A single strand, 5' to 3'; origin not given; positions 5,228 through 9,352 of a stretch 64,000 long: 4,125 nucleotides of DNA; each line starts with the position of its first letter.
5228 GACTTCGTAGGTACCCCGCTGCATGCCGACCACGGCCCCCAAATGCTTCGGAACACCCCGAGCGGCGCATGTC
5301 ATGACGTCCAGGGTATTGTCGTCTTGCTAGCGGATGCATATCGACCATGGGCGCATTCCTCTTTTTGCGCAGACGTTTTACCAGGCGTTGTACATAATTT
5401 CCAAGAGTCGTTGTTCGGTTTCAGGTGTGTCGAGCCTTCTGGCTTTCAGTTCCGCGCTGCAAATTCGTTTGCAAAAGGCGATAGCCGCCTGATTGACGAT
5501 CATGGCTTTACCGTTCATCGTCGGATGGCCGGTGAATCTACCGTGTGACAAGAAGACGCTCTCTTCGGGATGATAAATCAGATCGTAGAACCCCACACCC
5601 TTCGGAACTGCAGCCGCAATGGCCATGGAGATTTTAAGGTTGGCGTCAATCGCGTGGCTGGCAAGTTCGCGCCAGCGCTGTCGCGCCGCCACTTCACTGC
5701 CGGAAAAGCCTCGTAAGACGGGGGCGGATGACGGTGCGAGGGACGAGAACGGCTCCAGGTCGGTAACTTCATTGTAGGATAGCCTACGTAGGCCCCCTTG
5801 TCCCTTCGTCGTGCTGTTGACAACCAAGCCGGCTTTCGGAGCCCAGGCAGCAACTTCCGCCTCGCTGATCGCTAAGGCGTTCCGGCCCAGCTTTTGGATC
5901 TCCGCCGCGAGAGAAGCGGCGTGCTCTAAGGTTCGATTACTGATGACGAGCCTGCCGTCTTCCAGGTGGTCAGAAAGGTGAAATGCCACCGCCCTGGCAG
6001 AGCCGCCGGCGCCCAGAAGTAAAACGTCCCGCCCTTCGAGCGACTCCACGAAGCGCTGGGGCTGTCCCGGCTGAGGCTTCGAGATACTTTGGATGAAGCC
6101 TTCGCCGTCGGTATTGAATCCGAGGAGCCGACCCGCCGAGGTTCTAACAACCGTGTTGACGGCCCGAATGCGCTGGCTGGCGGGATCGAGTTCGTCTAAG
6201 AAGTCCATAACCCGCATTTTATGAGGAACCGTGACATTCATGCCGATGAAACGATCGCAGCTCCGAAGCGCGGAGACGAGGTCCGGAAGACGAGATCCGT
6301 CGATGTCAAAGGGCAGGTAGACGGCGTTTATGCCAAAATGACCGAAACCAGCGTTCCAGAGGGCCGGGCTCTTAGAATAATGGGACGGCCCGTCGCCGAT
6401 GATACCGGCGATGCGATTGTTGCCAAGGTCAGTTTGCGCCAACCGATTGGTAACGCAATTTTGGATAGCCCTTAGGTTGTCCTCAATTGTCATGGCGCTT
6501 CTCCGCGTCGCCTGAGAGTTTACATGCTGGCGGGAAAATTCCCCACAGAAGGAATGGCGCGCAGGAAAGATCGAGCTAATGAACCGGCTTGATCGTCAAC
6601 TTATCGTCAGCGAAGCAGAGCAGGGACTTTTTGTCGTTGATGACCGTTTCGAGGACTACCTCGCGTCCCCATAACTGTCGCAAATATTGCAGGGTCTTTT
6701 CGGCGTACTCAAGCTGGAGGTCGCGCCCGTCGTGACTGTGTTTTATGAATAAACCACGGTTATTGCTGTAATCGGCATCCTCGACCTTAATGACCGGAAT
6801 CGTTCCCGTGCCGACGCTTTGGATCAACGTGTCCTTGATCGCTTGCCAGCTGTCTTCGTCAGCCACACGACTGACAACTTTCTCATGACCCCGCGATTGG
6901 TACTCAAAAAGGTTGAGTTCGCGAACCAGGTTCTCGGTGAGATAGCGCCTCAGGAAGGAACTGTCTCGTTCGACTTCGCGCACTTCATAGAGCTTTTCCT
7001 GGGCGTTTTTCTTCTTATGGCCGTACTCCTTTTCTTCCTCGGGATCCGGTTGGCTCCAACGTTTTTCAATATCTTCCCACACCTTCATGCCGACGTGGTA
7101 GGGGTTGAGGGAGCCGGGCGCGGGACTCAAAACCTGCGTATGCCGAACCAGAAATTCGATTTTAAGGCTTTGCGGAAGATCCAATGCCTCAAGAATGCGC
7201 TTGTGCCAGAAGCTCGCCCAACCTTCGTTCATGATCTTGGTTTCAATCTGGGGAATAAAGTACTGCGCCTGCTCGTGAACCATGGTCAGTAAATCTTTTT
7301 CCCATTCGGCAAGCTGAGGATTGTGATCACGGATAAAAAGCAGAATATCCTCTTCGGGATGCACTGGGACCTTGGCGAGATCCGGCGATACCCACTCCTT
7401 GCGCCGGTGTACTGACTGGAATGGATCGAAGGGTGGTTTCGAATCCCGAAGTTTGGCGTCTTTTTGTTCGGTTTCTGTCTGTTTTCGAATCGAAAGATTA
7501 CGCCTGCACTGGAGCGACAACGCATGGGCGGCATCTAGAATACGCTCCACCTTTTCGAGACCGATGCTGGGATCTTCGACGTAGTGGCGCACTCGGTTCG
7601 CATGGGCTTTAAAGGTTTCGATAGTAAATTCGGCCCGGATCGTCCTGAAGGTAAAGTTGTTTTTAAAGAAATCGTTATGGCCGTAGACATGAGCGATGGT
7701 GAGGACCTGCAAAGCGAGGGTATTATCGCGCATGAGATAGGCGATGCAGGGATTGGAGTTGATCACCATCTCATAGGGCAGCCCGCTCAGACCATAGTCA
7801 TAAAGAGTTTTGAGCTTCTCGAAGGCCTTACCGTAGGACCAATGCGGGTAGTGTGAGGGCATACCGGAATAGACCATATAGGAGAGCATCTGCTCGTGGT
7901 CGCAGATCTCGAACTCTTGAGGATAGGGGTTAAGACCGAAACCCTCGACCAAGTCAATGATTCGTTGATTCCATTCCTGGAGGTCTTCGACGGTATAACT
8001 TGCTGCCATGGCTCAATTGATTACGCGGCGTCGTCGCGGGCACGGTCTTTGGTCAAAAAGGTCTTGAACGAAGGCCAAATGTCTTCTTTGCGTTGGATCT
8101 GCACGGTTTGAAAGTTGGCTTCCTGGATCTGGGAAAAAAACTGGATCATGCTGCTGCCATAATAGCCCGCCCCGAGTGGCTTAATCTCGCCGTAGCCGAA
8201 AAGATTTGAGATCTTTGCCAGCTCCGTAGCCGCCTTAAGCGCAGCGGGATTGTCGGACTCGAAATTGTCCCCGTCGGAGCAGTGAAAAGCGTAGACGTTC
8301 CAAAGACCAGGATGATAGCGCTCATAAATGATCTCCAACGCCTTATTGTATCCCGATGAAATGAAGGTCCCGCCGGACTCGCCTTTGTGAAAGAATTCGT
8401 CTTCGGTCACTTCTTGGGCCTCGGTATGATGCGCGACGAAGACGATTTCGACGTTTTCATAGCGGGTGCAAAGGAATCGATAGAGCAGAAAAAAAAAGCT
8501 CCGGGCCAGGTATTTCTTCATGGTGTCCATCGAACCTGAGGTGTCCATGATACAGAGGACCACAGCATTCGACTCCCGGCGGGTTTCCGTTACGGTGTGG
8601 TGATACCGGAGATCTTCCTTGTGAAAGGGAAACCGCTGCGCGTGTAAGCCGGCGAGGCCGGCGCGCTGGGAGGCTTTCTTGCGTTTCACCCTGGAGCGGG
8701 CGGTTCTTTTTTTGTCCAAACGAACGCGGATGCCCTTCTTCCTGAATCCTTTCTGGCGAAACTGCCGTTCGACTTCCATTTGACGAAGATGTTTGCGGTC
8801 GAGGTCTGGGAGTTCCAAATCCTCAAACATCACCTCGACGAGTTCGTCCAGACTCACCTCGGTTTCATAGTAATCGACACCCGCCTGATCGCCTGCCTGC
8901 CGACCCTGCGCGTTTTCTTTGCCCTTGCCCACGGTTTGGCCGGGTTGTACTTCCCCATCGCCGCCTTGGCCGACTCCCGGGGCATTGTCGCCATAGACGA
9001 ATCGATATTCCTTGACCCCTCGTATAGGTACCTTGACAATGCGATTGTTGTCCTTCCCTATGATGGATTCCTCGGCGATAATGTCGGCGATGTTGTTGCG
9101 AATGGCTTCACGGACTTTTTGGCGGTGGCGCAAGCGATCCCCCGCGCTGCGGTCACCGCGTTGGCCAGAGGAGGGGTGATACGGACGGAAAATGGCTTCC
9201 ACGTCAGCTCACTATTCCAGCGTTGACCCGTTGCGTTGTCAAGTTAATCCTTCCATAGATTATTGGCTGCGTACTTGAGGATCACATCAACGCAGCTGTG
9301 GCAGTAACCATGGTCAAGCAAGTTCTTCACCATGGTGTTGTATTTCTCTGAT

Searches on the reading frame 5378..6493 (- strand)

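Call 64: search_protein_families(library=pfam, proteins=[window:5378-6493:-], max_evalue=0.000001)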
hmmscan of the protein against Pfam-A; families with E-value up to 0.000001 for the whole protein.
window:5378-6493:- (371 aa): 2 families
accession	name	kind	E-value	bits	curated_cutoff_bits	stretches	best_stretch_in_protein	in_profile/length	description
PF08501.16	Shikimate_dh_N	-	6.9e-22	77.9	27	1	36-115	5-83/83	Shikimate dehydrogenase substrate binding domain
PF01488.26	Shikimate_DH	-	5.9e-08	33.3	24.3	1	147-229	5-84/138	Shikimate / quinate 5-dehydrogenase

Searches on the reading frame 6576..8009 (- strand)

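Call 64: search_protein_families(library=pfam, proteins=[window:6576-8009:-], max_evalue=0.000001)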
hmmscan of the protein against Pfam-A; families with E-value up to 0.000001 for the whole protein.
window:6576-8009:- (477 aa): 2 families
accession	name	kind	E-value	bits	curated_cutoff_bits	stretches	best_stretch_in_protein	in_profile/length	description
PF04293.20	SpoVR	-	6.5e-148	493.2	27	1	5-402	2-405/407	SpoVR like protein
PF24755.2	SpoVR_C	-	6.1e-15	55.4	27.6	1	405-456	1-53/55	SpoVR-like C-terminal domain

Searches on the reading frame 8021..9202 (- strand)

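Call 64: search_protein_families(library=pfam, proteins=[window:8021-9202:-], max_evalue=0.000001)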
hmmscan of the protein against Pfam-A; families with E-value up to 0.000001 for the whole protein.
window:8021-9202:- (393 aa): 1 family
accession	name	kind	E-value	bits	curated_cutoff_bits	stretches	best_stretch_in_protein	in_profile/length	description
PF04285.18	DUF444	-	2.9e-119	399.3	27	2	188-385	219-417/418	Protein of unknown function (DUF444)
